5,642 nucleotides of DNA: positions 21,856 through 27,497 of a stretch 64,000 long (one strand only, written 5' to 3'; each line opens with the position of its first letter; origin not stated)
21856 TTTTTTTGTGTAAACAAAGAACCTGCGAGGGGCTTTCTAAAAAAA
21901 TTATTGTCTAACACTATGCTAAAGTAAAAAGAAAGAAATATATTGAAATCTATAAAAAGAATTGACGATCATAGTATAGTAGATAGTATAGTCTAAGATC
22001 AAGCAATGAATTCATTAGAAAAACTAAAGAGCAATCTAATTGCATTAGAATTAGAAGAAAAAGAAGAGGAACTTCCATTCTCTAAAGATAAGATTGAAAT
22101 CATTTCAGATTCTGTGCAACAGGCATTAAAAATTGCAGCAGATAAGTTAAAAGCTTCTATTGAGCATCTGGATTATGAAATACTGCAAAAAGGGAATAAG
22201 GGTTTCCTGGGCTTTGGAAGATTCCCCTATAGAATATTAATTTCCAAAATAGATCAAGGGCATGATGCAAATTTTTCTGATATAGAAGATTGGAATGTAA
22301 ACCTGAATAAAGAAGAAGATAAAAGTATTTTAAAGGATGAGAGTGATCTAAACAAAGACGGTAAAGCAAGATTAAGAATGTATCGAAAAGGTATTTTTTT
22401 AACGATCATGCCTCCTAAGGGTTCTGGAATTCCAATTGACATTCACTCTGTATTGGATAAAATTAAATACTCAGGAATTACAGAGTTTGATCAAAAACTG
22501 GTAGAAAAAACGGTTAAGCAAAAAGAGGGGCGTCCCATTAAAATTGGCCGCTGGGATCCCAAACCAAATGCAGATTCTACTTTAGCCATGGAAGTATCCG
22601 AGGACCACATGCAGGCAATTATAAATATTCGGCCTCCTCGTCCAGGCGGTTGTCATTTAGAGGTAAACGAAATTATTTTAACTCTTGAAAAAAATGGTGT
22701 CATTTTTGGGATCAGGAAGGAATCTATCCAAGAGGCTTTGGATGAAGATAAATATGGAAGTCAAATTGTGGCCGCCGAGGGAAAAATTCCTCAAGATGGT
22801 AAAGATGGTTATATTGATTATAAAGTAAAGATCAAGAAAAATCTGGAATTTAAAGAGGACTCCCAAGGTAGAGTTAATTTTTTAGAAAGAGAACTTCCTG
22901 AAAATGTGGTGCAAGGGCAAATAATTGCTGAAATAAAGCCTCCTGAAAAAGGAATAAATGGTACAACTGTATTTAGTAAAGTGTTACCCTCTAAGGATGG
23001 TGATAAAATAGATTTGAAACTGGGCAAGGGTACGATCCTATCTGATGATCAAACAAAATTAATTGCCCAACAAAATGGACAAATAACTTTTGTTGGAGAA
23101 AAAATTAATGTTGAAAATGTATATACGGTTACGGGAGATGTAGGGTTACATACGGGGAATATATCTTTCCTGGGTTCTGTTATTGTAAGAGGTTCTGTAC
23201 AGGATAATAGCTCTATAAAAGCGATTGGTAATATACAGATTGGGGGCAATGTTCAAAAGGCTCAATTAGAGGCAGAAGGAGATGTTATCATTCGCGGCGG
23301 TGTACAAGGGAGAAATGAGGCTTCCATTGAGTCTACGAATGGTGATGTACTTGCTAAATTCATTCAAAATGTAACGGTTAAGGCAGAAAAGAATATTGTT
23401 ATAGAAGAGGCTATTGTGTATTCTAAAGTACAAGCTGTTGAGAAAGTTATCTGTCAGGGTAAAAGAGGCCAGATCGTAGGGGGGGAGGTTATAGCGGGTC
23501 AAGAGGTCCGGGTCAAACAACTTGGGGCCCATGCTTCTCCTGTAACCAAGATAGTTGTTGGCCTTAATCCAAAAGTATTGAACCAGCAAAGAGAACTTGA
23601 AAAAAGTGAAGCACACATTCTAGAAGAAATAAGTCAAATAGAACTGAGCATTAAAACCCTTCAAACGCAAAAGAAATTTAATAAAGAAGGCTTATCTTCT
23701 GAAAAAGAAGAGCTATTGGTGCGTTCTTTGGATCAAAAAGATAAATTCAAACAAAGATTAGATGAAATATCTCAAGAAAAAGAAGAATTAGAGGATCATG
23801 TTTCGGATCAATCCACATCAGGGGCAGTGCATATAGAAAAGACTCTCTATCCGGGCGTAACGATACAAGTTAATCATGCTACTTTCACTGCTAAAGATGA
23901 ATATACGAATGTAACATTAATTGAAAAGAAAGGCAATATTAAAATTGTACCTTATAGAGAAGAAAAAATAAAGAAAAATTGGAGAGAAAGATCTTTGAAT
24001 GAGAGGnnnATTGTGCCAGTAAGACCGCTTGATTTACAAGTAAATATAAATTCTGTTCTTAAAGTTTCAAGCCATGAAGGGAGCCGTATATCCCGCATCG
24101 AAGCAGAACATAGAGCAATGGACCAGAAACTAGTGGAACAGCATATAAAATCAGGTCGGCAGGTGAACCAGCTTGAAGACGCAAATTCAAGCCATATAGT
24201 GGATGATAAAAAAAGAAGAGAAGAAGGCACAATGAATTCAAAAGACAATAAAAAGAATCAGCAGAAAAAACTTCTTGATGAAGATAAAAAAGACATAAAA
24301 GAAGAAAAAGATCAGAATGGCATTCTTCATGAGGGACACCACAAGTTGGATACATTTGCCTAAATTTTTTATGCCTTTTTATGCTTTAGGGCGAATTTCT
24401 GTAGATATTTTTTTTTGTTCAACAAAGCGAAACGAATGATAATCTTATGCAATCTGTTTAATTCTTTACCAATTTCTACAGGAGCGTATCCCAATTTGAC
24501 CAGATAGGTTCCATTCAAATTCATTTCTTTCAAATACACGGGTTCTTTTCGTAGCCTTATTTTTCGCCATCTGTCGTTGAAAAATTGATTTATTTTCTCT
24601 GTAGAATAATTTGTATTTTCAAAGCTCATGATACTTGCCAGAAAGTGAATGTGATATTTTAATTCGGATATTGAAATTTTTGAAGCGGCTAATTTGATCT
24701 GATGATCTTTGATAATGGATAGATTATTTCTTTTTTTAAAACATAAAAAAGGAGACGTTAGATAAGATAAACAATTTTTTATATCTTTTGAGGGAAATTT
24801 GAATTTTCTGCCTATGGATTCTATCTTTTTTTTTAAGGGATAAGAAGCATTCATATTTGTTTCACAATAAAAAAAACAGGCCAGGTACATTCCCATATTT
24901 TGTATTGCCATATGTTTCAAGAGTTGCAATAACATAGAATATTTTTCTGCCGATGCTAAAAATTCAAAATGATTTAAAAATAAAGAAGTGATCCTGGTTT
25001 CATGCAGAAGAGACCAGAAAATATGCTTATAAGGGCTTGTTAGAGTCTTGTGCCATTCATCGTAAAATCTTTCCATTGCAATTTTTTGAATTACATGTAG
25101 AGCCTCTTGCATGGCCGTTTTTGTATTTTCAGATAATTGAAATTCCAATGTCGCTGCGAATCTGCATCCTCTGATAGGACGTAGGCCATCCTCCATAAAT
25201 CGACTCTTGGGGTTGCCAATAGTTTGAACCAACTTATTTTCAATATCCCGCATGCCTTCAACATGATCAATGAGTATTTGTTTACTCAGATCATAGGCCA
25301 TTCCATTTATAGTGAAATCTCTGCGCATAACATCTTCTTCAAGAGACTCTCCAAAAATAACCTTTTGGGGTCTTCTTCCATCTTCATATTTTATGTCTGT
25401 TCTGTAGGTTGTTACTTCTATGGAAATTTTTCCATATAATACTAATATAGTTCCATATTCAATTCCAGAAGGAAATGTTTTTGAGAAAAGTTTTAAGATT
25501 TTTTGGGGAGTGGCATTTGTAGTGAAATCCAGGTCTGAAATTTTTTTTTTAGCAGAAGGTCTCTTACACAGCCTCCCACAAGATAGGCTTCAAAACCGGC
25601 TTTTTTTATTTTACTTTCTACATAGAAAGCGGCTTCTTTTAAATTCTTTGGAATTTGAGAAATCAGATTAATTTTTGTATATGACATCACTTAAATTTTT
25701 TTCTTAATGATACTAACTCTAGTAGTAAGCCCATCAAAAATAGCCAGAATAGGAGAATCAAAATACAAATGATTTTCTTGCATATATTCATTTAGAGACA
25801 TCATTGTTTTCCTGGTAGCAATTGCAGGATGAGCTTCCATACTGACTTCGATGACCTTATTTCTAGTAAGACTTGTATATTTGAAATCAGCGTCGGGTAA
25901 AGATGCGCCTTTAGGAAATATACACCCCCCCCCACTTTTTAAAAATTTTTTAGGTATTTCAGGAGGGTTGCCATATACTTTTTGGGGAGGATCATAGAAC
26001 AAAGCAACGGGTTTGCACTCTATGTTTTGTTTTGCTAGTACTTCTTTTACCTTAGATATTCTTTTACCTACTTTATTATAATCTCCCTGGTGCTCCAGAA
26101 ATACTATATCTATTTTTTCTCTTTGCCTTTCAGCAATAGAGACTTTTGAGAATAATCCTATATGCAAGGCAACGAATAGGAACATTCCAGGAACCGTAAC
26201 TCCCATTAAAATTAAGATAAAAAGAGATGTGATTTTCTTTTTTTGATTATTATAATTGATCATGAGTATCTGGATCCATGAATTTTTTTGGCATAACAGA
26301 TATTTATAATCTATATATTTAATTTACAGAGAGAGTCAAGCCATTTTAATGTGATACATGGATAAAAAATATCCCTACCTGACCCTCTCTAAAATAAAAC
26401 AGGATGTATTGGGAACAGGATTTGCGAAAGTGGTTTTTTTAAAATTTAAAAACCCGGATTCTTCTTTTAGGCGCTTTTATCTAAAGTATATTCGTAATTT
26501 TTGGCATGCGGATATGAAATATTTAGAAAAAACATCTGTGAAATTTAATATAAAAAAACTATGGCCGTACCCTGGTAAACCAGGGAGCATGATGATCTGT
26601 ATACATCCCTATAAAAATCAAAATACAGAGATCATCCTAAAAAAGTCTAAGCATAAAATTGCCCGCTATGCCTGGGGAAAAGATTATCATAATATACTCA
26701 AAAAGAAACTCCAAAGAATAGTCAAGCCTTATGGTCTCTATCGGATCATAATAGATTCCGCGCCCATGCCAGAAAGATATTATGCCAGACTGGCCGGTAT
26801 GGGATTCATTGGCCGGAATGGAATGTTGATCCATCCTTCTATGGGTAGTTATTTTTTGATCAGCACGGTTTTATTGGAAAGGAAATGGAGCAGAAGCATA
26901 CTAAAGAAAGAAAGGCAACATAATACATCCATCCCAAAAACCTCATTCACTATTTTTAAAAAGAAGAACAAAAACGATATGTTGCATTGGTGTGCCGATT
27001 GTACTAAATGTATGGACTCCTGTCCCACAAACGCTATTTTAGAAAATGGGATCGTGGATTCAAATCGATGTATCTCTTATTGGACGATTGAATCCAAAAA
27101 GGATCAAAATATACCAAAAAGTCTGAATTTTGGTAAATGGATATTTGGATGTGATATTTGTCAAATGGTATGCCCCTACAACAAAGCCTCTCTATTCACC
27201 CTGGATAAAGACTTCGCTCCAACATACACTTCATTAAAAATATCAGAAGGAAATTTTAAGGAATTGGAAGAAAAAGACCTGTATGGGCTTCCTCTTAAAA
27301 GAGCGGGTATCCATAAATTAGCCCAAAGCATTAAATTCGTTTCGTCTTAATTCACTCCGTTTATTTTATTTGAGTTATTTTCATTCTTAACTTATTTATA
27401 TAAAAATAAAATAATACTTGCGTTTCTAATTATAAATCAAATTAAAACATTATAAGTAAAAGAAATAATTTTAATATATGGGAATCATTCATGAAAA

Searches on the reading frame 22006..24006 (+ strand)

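Call 26: search_protein_families(library=pfam, proteins=[window:22006-24006:+], max_evalue=0.001)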
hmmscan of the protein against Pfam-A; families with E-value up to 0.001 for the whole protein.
window:22006-24006:+ (667 aa): 3 families
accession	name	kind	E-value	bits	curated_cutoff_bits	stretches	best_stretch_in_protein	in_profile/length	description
PF03961.19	FapA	-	1.6e-69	235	31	1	371-645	1-272/272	Flagellar Assembly Protein A beta solenoid domain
PF20250.3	FapA_N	-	1.9e-42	145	27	1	195-363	3-176/178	Flagellar Assembly Protein A N-terminal region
PF14804.11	Jag_N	-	3.1e-11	44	25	1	35-79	4-48/50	Jag N-terminus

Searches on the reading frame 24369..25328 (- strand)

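Call 26: search_protein_families(library=pfam, proteins=[window:24369-25328:-], max_evalue=0.001)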
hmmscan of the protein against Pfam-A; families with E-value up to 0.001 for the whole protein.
window:24369-25328:- (319 aa): 2 families
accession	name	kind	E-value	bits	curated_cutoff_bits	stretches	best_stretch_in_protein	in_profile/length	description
PF12627.12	PolyA_pol_RNAbd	-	3.5e-10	39.9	22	1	63-119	2-58/64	Probable RNA and SrmB- binding site of polymerase A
PF01743.26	PolyA_pol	-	1.6e-08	35.4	23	1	1-34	92-125/126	Poly A polymerase head domain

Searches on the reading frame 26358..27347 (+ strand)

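Call 27: search_protein_families(library=ncbifam, proteins=[window:26358-27347:+], max_evalue=0.001)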
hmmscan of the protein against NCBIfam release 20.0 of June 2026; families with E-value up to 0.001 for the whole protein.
window:26358-27347:+ (330 aa): 6 families
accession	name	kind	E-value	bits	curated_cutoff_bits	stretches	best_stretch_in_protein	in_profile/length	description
TIGR00276.1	TIGR00276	equivalog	7.7e-52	176.4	200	2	209-306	178-275/337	tRNA epoxyqueuosine(34) reductase QueG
TIGR02486.1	RDH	subfamily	1.1e-11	45.1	160.35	1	209-277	204-281/314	reductive dehalogenase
NF045797.1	DsrO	equivalog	1e-05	25.1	200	0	183-239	74-136/235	sulfate reduction electron transfer complex DsrMKJOP subunit DsrO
NF040864.1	HgcB_ferredoxin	equivalog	0.00038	20.2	99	0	192-247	26-82/93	mercury methylation ferredoxin HgcB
TIGR01971.1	NuoI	subfamily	0.00062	19.3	113.05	0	209-229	80-100/121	NADH-quinone oxidoreductase, chain I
NF004537.0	PRK05888.1-3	equivalog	0.00099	18.7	163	0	205-278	63-131/204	NADH-quinone oxidoreductase subunit NuoI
